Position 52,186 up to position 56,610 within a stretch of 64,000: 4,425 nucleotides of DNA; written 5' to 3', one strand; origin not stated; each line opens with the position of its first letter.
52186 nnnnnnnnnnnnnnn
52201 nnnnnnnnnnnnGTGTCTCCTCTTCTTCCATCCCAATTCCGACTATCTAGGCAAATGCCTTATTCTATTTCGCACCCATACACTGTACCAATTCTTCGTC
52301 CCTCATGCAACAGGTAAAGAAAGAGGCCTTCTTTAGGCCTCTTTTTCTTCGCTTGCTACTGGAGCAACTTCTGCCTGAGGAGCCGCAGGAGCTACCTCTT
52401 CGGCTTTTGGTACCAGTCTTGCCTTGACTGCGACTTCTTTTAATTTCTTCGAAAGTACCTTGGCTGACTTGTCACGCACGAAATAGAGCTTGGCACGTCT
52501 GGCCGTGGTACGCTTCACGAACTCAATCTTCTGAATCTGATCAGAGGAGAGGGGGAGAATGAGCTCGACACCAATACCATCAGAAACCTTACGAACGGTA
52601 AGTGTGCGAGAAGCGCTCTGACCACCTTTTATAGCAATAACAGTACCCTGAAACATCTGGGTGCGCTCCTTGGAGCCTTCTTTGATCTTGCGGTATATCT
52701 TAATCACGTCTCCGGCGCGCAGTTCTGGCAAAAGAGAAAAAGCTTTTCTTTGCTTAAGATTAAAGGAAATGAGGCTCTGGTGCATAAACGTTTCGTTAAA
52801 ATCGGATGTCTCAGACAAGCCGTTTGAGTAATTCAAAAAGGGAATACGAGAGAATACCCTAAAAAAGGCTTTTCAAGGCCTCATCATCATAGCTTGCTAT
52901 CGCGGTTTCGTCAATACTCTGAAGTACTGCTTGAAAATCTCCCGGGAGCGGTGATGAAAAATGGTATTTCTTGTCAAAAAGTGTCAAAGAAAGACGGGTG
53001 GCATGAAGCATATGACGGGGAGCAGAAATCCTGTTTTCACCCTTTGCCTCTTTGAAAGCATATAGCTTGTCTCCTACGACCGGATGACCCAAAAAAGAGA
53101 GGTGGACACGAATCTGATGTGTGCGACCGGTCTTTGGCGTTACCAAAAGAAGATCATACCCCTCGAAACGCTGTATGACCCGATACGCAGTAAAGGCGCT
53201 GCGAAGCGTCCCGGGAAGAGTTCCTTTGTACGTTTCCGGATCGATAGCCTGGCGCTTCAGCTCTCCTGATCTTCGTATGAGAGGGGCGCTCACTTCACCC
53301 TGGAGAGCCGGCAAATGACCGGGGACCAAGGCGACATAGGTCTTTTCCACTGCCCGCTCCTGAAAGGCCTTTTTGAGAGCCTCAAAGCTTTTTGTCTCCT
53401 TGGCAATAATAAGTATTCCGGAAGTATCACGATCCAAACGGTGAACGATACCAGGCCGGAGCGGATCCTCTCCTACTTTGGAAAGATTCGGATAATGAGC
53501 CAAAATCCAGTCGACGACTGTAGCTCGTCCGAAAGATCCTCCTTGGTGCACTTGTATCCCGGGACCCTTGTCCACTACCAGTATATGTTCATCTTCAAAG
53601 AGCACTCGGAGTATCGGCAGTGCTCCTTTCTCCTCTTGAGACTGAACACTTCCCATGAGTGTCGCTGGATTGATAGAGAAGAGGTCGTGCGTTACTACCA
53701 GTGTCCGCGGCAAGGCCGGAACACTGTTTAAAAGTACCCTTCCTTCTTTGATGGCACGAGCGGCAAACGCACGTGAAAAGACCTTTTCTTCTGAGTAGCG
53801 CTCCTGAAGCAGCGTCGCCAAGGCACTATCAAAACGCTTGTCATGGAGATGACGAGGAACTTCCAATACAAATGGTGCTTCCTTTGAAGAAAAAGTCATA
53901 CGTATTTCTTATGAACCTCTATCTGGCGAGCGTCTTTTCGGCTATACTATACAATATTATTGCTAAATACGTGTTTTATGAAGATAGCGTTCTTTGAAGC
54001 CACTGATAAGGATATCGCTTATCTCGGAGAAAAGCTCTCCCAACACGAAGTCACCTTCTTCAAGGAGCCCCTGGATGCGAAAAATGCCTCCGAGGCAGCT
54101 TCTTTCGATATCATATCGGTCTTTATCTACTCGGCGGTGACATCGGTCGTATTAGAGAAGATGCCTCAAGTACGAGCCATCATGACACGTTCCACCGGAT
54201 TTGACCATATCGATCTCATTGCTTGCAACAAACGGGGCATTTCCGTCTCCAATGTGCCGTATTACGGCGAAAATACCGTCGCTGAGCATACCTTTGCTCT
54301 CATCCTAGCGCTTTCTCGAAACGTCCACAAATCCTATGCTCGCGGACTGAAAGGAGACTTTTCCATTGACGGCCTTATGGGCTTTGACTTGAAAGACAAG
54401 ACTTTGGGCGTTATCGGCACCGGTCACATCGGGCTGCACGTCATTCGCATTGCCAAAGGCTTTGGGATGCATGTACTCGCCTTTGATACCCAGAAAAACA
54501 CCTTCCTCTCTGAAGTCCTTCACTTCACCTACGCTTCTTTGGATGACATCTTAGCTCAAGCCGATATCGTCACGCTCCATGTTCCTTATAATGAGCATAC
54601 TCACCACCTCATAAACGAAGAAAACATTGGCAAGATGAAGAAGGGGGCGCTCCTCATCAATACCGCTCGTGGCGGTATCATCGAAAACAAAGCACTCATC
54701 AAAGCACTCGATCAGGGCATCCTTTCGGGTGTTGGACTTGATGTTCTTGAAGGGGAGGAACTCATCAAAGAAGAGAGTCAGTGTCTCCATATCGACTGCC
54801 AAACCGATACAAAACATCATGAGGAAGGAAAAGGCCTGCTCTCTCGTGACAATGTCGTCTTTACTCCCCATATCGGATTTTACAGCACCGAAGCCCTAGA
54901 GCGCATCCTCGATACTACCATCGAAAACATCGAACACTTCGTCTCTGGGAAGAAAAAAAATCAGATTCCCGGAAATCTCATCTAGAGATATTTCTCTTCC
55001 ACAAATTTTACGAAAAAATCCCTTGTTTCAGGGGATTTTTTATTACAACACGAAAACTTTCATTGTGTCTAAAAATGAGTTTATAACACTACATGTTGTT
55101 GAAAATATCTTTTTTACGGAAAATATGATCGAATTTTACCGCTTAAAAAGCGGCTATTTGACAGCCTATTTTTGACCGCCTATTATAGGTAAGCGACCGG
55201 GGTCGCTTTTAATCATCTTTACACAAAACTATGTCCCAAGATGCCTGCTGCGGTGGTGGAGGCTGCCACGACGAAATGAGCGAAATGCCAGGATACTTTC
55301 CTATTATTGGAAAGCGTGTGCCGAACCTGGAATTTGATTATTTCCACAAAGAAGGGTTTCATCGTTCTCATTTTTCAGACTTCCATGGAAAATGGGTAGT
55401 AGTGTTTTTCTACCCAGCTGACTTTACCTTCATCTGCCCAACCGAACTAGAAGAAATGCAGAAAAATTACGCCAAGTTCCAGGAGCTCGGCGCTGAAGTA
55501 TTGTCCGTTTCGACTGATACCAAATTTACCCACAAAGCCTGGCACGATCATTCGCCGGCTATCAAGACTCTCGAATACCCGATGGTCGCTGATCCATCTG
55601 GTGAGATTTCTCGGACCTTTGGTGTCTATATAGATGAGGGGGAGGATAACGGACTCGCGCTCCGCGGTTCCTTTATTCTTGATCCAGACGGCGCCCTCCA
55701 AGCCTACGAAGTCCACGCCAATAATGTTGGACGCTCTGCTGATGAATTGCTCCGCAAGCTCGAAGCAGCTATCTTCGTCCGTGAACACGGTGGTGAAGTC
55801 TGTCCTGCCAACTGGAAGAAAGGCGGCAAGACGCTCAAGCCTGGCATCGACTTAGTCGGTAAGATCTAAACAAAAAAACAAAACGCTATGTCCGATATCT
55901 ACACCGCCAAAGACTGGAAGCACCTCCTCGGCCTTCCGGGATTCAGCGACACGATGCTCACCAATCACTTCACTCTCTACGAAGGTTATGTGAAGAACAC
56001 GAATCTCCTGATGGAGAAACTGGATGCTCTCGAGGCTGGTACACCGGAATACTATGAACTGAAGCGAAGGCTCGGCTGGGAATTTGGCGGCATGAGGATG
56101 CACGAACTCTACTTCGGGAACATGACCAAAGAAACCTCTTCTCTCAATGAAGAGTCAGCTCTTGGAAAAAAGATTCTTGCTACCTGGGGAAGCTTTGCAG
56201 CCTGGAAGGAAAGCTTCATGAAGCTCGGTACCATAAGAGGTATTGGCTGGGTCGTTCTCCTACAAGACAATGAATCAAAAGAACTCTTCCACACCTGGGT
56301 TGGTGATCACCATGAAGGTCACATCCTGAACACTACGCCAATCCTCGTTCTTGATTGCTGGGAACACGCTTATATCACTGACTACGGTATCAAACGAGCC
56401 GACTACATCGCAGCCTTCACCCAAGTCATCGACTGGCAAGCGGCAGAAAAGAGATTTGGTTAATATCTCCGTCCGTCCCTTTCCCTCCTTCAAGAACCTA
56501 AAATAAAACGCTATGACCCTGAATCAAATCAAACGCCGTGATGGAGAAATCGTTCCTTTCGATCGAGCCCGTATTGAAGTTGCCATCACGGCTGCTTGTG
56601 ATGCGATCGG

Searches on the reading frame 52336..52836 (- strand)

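Call 15: search_protein_families(library=pfam, proteins=[window:52336-52836:-], max_evalue=0.001)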
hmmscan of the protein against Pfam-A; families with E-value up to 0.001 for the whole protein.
window:52336-52836:- (167 aa): 1 family
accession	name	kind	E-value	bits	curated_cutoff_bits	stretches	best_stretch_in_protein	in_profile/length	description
PF01245.26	Ribosomal_L19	-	6.6e-32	110.2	22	1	29-127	8-105/111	Ribosomal protein L19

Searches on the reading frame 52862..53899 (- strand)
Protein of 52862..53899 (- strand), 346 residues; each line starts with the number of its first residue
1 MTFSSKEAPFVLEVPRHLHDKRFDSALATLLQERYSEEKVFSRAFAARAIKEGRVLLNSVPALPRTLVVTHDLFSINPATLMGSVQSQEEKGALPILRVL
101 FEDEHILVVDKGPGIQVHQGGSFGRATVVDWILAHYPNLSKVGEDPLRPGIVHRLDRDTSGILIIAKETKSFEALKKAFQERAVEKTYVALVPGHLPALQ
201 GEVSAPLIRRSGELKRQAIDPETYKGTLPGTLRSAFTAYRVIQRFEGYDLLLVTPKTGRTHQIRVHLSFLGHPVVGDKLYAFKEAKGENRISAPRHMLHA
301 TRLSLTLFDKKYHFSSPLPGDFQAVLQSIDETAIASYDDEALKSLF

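Call 15: search_protein_families(library=pfam, proteins=[window:52862-53899:-], max_evalue=0.001)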
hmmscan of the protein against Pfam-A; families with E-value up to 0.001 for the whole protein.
window:52862-53899:- (346 aa): 1 family
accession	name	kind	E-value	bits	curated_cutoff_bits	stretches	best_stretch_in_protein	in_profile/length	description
PF00849.27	PseudoU_synth_2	-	7.9e-28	98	26.8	1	105-268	1-151/152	RNA pseudouridylate synthase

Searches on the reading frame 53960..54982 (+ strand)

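Call 15: search_protein_families(library=pfam, proteins=[window:53960-54982:+], max_evalue=0.001)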
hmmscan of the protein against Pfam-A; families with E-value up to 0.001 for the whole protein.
window:53960-54982:+ (341 aa): 4 families
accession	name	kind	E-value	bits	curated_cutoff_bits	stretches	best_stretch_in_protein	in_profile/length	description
PF02826.25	2-Hacid_dh_C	-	1.5e-54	184.5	25.1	1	112-306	1-178/178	D-isomer specific 2-hydroxyacid dehydrogenase, NAD binding domain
PF00389.36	2-Hacid_dh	-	2.7e-32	111.7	24.6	1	9-334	1-130/134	D-isomer specific 2-hydroxyacid dehydrogenase, catalytic domain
PF01262.27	AlaDh_PNT_C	-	1.1e-07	31.9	23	1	150-242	32-137/214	Alanine dehydrogenase/PNT, C-terminal domain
PF03446.21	NAD_binding_2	-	5.1e-07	30.3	21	1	149-266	2-123/161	NAD binding domain of 6-phosphogluconate dehydrogenase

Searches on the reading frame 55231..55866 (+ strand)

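Call 15: search_protein_families(library=pfam, proteins=[window:55231-55866:+], max_evalue=0.001)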
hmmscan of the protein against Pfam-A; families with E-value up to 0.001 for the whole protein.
window:55231-55866:+ (212 aa): 4 families
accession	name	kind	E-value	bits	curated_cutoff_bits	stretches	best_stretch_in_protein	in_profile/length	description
PF00578.27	AhpC-TSA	-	6.2e-36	123.5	26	1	26-158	1-123/124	AhpC/TSA family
PF08534.16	Redoxin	-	2.6e-17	63.4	26.6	1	27-167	3-139/148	Redoxin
PF10417.14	1-cysPrx_C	-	4.8e-06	26.9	21.1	1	182-203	4-28/41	C-terminal domain of 1-Cys peroxiredoxin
PF02630.20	SCO1-SenC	-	6.1e-05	23.4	22.8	1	35-91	4-59/134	SCO1/SenC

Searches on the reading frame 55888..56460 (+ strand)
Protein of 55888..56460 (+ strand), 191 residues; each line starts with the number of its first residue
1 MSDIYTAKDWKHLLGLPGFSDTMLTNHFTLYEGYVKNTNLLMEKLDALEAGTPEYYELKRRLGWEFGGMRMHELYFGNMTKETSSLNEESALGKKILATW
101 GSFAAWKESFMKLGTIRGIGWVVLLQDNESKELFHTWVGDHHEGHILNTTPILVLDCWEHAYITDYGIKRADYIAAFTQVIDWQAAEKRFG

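Call 15: search_protein_families(library=pfam, proteins=[window:55888-56460:+], max_evalue=0.001)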
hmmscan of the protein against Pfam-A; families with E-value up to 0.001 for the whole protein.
window:55888-56460:+ (191 aa): 2 families
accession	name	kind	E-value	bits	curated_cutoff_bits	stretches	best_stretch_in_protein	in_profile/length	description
PF02777.23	Sod_Fe_C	-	3.7e-26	91.6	20.9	1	90-189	3-102/102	Iron/manganese superoxide dismutases, C-terminal domain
PF00081.27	Sod_Fe_N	-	9.8e-05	23.2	27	1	19-80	18-82/82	Iron/manganese superoxide dismutases, alpha-hairpin domain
